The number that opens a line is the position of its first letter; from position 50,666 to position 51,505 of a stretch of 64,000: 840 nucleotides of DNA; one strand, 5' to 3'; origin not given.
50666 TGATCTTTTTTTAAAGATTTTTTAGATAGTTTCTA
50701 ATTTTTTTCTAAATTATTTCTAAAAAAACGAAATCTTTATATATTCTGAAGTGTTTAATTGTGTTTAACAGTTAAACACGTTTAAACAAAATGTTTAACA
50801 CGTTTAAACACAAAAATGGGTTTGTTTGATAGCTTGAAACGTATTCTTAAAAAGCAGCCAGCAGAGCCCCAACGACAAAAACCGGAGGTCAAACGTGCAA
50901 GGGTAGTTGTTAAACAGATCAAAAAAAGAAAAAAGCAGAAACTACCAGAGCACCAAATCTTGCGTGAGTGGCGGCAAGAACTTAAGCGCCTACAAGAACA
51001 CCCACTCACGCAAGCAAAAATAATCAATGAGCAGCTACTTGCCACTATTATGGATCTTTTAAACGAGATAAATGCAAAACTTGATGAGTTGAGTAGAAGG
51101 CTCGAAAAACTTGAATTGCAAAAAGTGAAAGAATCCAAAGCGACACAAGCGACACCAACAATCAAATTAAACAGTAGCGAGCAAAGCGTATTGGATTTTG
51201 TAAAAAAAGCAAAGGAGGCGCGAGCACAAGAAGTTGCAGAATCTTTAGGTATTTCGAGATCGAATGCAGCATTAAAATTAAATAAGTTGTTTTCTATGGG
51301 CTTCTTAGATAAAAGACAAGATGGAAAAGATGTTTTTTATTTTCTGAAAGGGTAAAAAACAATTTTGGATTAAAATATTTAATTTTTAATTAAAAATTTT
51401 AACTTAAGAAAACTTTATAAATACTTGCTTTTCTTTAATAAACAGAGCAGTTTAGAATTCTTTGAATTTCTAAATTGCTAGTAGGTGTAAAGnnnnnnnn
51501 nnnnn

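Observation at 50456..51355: Divergent promoter region with a thrice-repeated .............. motif and nested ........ palindromes in front of a wHTH regulator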

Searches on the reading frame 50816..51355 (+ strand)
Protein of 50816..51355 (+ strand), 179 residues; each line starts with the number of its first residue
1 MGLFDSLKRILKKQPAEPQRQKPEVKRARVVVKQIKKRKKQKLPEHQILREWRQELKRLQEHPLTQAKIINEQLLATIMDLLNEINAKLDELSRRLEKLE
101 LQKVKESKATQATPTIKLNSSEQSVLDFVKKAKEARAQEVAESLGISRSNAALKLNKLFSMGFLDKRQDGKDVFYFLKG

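Call 10: search_protein_families(library=pfam, proteins=[window:50816-51355:+], max_evalue=0.01)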
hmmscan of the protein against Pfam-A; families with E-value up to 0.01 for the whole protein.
window:50816-51355:+ (179 aa): 7 families
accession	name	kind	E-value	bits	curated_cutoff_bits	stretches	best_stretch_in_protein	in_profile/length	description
PF01978.25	TrmB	-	1.4e-05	25.3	25.6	1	129-174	17-62/68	Sugar-specific transcriptional regulator TrmB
PF21248.3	SoFic-like_C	-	6.9e-05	23.4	27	1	135-176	31-72/76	Protein adenylyltransferase SoFic-like, C-terminal domain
PF01047.28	MarR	-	0.0001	22.5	24.6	1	118-172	1-55/59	MarR family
PF09339.16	HTH_IclR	-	0.00059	20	22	1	125-166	8-50/52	IclR helix-turn-helix domain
PF12802.13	MarR_2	-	0.00069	20.2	27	1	124-172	9-58/61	MarR family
PF12840.13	HTH_20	-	0.0043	17.4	27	0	125-164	9-48/51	Helix-turn-helix domain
PF08100.18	Dimerisation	-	0.0055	16.9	25.6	0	124-176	29-82/93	O-methyltransferase dimerisation domain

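Call 14: find_encoding_contigs(protein=window:50816-51355:+, flank=5000, max_places=10)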
Protein window:50816-51355:+ (179 aa): no gene with exactly this product is on record in the collection.

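Call 15: find_homologous_proteins(query=window:50816-51355:+, max_evalue=0.001)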
Query window:50816-51355:+ (179 aa): 47 proteins with E <= 0.001 among 208 candidates.
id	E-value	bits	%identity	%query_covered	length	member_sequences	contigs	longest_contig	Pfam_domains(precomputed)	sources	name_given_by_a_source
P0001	4.9e-103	360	100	100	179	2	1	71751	PF01978.26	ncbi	ncbi:MAG: hypothetical protein ACP5KK_00325 [Candidatus Nanoarchaeia archaeon]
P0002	1.9e-73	264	73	99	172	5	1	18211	PF01978.26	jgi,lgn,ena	-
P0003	9.7e-61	223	63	99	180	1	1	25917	-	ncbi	ncbi:MAG: hypothetical protein QW063_01185 [Candidatus Nanoarchaeia archaeon]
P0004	2.6e-56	208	64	98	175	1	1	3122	-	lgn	-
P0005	4.6e-54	201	60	99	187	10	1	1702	-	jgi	jgi:DNA-binding transcriptional ArsR family regulator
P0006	8.3e-51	190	56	98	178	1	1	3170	-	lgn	-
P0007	2.9e-49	185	54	99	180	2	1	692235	-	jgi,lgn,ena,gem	-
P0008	1.6e-46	176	54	98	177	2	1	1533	-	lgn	-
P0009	3.1e-46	176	56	98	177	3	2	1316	-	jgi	jgi:DNA-binding transcriptional ArsR family regulator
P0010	6.1e-46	175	52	99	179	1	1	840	-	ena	-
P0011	7.8e-46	174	55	99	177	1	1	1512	-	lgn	-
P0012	1.5e-45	173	51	99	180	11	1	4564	-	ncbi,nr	ncbi:MAG TPA: helix-turn-helix domain-containing protein [Candidatus Nanoarchaeia archaeon]|nr:helix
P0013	1.3e-44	170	55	98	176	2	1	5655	-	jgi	jgi:DNA-binding transcriptional ArsR family regulator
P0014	3.5e-39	153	56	75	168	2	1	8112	-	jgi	-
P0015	5.7e-39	152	54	78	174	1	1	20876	PF01047.29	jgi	-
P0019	1.0e-32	132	44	99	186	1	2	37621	PF01978.26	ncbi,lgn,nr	ncbi:MAG: helix-turn-helix transcriptional regulator [DPANN group archaeon]|nr:helix-turn-helix tran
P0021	3.2e-27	114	42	99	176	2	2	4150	PF01978.26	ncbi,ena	ncbi:MAG: helix-turn-helix domain-containing protein [Nanoarchaeota archaeon]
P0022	5.6e-27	113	45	99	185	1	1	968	PF01978.26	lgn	-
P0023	5.9e-26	110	44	98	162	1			PF01978.26,PF12802.14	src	-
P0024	6.1e-26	110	45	98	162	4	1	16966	PF12840.14,PF01978.26,PF01022.27,PF12802.14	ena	-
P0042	3.4e-20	91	40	73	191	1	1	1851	PF01978.26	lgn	-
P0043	4.7e-20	90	38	73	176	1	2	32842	PF01978.26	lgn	-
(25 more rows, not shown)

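Call 16: find_encoding_contigs(protein=P0002, flank=4000, max_places=2)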
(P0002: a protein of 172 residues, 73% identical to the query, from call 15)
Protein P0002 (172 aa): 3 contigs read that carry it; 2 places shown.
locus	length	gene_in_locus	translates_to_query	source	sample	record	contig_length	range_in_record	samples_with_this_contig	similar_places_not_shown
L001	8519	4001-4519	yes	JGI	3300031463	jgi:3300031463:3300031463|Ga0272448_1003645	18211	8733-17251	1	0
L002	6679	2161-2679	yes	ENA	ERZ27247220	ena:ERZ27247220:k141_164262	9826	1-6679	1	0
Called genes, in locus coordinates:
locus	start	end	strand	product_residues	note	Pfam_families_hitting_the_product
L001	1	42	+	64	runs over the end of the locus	-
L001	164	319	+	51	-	PF03911:Sec61_beta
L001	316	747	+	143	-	PF01873:eIF-5_eIF-2B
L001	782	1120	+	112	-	PF09685:MamF_MmsF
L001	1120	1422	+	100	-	PF04242:DUF424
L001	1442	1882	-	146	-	PF01569:PAP2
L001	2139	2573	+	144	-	-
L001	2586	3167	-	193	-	-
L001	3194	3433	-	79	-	PF01037:AsnC_trans_reg, PF22482:AsnC_trans_reg_3 (weak)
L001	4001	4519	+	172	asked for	PF01978:TrmB (faint)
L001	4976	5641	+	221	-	PF02585:PIG-L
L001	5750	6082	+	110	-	PF03848:TehB, PF13489:Methyltransf_23 (weak), PF05175:MTS (weak), PF13847:Methyltransf_31 (weak), PF08241:Methyltransf_11 (weak), PF13649:Methyltransf_25 (weak)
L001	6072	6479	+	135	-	-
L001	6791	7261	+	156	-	PF21180:TOP6A-Spo11_Toprim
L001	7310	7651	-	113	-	-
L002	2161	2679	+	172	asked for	PF01978:TrmB (faint)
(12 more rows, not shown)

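Call 17: find_encoding_contigs(protein=P0003, flank=4000, max_places=2)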
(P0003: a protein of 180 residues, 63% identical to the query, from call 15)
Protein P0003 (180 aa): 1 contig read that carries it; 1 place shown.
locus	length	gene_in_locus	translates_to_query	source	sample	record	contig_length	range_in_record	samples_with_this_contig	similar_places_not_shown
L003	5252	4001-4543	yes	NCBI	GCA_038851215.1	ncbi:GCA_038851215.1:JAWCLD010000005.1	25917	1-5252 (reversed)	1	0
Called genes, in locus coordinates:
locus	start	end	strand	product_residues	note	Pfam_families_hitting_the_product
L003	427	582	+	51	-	PF03911:Sec61_beta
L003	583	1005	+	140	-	PF01873:eIF-5_eIF-2B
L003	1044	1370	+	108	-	PF09685:MamF_MmsF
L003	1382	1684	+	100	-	PF04242:DUF424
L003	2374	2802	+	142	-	-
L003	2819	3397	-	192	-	-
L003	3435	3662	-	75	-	PF01037:AsnC_trans_reg, PF22482:AsnC_trans_reg_3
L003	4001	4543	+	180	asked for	-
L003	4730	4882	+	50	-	PF23477:zf_Tbcl_2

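Call 18: find_encoding_contigs(protein=P0007, flank=4000, max_places=2)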
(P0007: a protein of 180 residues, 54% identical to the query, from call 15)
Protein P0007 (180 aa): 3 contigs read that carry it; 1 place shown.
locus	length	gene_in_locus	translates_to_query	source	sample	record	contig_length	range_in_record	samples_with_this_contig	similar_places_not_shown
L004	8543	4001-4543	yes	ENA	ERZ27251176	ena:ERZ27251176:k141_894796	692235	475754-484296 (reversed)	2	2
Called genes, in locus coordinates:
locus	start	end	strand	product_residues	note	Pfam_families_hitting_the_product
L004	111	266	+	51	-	PF03911:Sec61_beta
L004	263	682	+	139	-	PF01873:eIF-5_eIF-2B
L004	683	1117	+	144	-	-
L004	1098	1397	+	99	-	PF04242:DUF424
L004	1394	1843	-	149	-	PF01569:PAP2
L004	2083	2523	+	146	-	-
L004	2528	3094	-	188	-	-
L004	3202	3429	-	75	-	PF01037:AsnC_trans_reg, PF22482:AsnC_trans_reg_3 (weak)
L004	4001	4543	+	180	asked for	-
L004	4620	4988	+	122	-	-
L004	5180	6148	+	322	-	-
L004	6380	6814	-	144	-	PF01850:PIN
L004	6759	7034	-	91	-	PF04014:MazE_antitoxin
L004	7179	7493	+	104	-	-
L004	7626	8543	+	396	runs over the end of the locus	PF02002:TFIIE_alpha (faint), PF01726:LexA_DNA_bind (faint)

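Call 24: find_related_loci(query=A1, collection=genome_contigs, flank=5000)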
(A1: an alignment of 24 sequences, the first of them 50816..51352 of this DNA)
Query A1 (179 aa) in genome_contigs; peptide patterns used: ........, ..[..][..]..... (x = any residue, [..] = any of these).
89 stretches matched a pattern; 22 encode a relative of the query (tblastn E <= 1e-3); 22 distinct loci.
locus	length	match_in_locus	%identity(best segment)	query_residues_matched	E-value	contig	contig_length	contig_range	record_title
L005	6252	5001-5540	63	1-178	2e-70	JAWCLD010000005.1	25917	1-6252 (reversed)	MAG: Candidatus Nanoarchaeia archaeon isolate JZ-2_201705_bins_166 JZ-2_201705_bins_166_scaffold_5, whole genome shotgun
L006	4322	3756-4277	56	1-175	3e-56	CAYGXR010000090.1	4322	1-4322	MAG TPA_asm: Candidatus Woesearchaeota archaeon isolate ERP119294_co2_383 genome assembly, contig: k141_619239, whole ge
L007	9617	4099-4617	57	1-175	9e-56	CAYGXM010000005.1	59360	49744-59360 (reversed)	MAG TPA_asm: Candidatus Woesearchaeota archaeon isolate ERP119294_co3_397 genome assembly, contig: NODE_135_length_59360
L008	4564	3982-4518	51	1-177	9e-55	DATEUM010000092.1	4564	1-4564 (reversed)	MAG TPA_asm: Candidatus Nanoarchaeia archaeon isolate SMAG_U8341 k141_391670, whole genome shotgun sequence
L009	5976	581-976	51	45-178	6e-40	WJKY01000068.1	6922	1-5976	MAG: Candidatus Woesearchaeota archaeon isolate Bin_263 k141_4235295, whole genome shotgun sequence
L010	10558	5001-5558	44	1-178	3e-36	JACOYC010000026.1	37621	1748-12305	MAG: Nanobdellati archaeon isolate NC_groundwater_169_Ag_S-0.1um_45_10 S4_GD2017_2_S1_scaffold_2514, whole genome shotgu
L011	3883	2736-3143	49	49-178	6e-36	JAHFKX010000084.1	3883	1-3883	MAG: Candidatus Woesearchaeota archaeon isolate nzgw42 NODE_115495_length_3884_cov_2.479405, whole genome shotgun sequen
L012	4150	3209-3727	42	1-178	2e-34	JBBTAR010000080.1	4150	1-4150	MAG: Nanoarchaeota archaeon isolate H51-bin137_1 H51_bin137_1_000000000080, whole genome shotgun sequence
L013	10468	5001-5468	45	1-175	2e-34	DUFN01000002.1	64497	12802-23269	MAG TPA_asm: Nanoarchaeota archaeon isolate UBA10117 contig_9669, whole genome shotgun sequence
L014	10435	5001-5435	46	40-178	3e-32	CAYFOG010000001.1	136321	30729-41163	MAG TPA_asm: Candidatus Woesearchaeota archaeon isolate ERP019367_co1_78 genome assembly, contig: NODE_165_length_136321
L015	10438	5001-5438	43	39-178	2e-31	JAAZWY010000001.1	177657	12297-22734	MAG: Nanoarchaeota archaeon isolate bin102p NODE_1_length_177657_cov_14.186107, whole genome shotgun sequence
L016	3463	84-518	42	39-178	2e-31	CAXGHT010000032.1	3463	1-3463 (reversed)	MAG TPA_asm: uncultured archaeon isolate ERR594290_metabat2_61 genome assembly, contig: ERZ5402418.12890, whole genome s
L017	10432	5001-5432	43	40-178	7e-31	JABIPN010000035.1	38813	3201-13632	MAG: Candidatus Woesearchaeota archaeon isolate SI072_bin119 k141_3273722, whole genome shotgun sequence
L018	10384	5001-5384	48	47-178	3e-30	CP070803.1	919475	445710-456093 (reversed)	MAG: Candidatus Woesearchaeota archaeon isolate bin1342 chromosome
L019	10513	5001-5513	37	35-178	6e-30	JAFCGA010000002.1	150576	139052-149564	Candidatus Pacearchaeota archaeon isolate Meg22_46_Bin_225 Meg22_46_Bin_225_scaffold_13, whole genome shotgun sequence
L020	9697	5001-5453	38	48-179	2e-28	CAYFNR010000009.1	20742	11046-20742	MAG TPA_asm: Candidatus Woesearchaeota archaeon isolate ERP019367_co1_97 genome assembly, contig: NODE_2217_length_20742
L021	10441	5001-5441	41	45-178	2e-28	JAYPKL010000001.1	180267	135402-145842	MAG: Candidatus Woesearchaeota archaeon isolate 139576_S177_concoct_bins.tsv.011 NODE_23_length_180267_cov_6.865569, who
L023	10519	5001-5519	36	40-178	6e-25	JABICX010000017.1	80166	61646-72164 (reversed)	MAG: Candidatus Woesearchaeota archaeon isolate SI048_bin60 k141_853839, whole genome shotgun sequence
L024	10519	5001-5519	35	40-179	3e-24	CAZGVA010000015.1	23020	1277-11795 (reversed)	MAG TPA_asm: Candidatus Woesearchaeota archaeon isolate SRP104257_co1_408 genome assembly, contig: NODE_1140_length_2302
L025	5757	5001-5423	38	48-178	3e-24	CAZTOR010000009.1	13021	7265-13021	MAG TPA_asm: Candidatus Woesearchaeota archaeon isolate SRP077602_co3_552 genome assembly, contig: NODE_7282_length_1302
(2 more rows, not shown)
